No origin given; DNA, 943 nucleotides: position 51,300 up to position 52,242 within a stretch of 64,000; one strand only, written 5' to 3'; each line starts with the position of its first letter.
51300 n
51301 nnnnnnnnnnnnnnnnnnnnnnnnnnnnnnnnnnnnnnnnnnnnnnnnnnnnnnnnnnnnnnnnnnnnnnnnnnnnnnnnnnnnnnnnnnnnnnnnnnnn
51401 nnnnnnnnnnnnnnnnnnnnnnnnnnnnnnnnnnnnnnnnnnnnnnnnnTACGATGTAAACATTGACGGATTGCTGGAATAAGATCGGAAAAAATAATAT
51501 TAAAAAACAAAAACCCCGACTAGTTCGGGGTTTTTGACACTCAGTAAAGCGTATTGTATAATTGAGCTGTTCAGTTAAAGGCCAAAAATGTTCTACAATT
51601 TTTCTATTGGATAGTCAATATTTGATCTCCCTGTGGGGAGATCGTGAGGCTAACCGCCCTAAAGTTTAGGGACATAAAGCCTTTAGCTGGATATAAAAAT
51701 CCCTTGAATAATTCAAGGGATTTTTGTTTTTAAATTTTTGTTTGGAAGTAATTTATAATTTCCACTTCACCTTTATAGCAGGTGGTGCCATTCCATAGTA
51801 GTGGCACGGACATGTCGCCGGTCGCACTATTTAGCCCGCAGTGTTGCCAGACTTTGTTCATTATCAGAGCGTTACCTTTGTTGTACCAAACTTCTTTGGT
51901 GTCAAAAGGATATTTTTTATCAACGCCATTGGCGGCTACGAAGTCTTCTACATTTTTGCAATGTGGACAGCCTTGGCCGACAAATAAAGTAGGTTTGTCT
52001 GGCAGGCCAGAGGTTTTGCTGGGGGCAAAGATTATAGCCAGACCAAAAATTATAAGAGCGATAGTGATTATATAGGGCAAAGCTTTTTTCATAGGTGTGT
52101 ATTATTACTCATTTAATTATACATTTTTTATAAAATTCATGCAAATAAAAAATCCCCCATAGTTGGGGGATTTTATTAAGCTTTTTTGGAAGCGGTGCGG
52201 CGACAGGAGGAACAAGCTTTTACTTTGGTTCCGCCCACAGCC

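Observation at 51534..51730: Orphan consensus promoter driving a ~160-nt ORF-less structured transcript (candidate sRNA)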

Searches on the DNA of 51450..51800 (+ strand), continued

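Call 50: search_with_rna_model(model_id=R2, sources=[window, L009, L010, L011, L012, L014, L015, L018, L019, L020, L023, L024, L025, L029, L031, L032, L033, L034, L035, L037, L038, L039, L040, L041, L042, L043, L044, L045, L046, L047, L048, L050, L051, L052, L053, L054, L055, L056, L057, L058, L059, L060, L061, L062, L063, L064, L066, L067, L069, L070, L071, L072, L073, L074, L075, L076, L077, L078, L079, L080, L081, L082], max_evalue=5, show_alignments=4)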
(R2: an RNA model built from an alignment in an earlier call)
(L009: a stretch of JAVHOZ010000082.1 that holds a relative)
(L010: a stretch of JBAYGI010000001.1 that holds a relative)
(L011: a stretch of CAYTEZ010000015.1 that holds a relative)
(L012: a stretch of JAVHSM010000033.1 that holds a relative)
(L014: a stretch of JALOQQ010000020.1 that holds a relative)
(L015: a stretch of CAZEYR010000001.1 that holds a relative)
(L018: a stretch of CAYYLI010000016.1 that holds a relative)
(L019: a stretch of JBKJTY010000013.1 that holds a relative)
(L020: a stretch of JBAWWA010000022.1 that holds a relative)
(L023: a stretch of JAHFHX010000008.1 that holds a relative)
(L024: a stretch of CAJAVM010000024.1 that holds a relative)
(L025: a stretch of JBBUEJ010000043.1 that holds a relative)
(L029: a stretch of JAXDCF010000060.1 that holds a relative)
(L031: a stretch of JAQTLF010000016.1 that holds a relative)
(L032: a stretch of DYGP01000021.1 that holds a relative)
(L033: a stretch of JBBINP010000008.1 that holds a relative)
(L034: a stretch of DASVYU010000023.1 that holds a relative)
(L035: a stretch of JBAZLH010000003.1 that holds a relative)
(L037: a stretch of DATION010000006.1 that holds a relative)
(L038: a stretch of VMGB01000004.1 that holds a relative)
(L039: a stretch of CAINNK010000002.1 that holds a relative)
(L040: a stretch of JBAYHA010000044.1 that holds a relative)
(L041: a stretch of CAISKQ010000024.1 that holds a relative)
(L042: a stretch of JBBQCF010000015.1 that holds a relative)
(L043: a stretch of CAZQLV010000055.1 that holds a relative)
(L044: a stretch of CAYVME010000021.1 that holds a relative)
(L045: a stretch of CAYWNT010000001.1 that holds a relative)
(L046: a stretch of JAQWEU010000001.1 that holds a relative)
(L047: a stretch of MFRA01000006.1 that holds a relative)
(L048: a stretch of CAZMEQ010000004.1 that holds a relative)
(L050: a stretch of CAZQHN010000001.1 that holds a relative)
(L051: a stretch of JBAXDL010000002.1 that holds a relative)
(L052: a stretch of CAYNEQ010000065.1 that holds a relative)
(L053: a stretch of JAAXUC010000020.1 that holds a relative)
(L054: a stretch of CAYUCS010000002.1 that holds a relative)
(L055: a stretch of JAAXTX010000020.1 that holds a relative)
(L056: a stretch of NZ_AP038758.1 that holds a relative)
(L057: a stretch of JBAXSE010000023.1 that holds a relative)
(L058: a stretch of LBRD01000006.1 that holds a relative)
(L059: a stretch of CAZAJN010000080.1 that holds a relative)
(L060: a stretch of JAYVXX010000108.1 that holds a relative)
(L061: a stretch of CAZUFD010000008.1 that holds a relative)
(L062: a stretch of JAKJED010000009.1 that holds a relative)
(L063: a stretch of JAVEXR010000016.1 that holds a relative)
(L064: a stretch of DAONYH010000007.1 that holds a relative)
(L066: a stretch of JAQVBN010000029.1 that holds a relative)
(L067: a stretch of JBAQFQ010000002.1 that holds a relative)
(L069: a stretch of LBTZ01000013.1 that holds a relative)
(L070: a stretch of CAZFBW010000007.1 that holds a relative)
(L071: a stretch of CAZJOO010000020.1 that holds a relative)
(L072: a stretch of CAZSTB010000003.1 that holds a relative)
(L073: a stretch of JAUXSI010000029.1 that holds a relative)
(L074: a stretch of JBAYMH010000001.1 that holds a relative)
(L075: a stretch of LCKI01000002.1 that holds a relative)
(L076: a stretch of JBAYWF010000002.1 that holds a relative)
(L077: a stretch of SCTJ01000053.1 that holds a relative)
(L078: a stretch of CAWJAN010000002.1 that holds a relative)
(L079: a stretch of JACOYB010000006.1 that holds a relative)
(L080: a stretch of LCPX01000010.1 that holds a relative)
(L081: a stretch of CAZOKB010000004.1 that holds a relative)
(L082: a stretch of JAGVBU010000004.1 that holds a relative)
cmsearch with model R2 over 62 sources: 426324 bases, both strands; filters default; matches with E-value up to 5: 2.
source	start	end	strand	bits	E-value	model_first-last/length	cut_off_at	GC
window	51564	51698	+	117.4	1.3e-26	1-137/137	no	0.39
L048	4780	4915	+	70.2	2.2e-14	1-137/137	no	0.43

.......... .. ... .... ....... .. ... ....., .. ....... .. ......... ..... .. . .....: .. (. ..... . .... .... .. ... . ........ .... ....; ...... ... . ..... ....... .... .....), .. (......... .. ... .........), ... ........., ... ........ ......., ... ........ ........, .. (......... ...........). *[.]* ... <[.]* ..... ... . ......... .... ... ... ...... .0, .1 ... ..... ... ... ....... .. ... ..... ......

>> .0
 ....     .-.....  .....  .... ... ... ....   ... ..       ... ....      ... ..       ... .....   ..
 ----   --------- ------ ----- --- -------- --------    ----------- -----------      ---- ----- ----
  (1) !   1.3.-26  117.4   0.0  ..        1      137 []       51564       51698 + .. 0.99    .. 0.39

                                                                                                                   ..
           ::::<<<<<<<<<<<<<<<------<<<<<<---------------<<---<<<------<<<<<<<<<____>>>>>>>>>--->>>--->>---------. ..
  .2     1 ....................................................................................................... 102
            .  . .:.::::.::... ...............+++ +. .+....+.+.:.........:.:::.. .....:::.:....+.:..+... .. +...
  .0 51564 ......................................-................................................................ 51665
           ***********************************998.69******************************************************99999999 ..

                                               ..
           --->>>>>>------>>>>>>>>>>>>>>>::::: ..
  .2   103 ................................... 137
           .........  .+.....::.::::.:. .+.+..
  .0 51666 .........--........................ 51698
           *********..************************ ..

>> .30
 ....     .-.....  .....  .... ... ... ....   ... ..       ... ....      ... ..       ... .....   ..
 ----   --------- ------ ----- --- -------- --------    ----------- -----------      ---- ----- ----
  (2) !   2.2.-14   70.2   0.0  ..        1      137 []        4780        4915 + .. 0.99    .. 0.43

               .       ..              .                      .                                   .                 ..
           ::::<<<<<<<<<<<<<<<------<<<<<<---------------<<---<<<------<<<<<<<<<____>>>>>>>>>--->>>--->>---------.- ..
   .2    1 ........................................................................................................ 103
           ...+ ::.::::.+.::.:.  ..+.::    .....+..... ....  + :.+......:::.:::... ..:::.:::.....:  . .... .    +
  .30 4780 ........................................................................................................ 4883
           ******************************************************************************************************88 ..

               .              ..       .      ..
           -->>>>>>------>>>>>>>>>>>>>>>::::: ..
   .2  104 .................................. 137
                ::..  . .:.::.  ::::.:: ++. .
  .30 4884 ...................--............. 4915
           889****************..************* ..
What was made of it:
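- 51588..51594 (+): P2a ('downstream helix'), 5' strand AUGUUCU. It pairs with GGGACAU at 51669-51675. This is the predicted template for the product RNA. L048 is fully compensatory, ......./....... (call 50).
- Tried and rejected: The improved model R2 finds nothing near ndk in Moranbacteria, Paceibacteria, Falkowbacteria or Minisyncoccus loci (call 50).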

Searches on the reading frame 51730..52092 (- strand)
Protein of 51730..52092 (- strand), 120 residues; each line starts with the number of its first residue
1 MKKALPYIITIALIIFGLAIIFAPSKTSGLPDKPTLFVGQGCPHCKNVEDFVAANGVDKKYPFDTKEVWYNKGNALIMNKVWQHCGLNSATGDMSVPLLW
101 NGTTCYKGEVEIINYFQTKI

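Call 8: find_encoding_contigs(protein=window:51730-52092:-, flank=5000, max_places=10)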
Protein window:51730-52092:- (120 aa): 5 contigs read that carry it; 2 places shown.
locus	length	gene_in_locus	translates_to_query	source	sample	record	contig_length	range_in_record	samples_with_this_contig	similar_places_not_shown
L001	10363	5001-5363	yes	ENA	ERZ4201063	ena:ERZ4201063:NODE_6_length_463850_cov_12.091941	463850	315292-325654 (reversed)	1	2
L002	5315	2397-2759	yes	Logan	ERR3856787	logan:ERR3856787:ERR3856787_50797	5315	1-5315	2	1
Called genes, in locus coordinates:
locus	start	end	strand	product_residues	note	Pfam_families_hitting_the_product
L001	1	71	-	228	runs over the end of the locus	-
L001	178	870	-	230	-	PF00696:AA_kinase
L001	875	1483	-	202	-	-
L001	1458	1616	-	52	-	-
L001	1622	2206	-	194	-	PF07690:MFS_1, PF05977:MFS_3 (weak), PF05978:UNC-93 (weak)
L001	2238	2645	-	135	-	PF04020:Phage_holin_4_2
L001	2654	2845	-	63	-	PF02609:Exonuc_VII_S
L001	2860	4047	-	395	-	PF13742:tRNA_anti_2, PF01336:tRNA_anti-codon, PF02601:Exonuc_VII_L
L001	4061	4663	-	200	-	PF02163:Peptidase_M50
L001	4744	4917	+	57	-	PF00830:Ribosomal_L28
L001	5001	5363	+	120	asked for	-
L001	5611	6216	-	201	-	PF00334:NDK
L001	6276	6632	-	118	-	PF02021:UPF0102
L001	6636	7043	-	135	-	-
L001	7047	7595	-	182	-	PF13489:Methyltransf_23, PF01209:Ubie_methyltran, PF13847:Methyltransf_31, PF08241:Methyltransf_11, PF08242:Methyltransf_12 (weak), PF13649:Methyltransf_25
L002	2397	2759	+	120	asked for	-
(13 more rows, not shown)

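Call 48: search_protein_families(library=pfam, proteins=[window:51733-52092:-], max_evalue=0.01)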
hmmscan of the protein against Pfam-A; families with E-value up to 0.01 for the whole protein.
window:51733-52092:- (120 aa): 1 family
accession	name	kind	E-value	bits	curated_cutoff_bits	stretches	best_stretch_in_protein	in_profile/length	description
PF00462.30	Glutaredoxin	-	0.01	16.5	22.9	0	35-69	2-32/60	Glutaredoxin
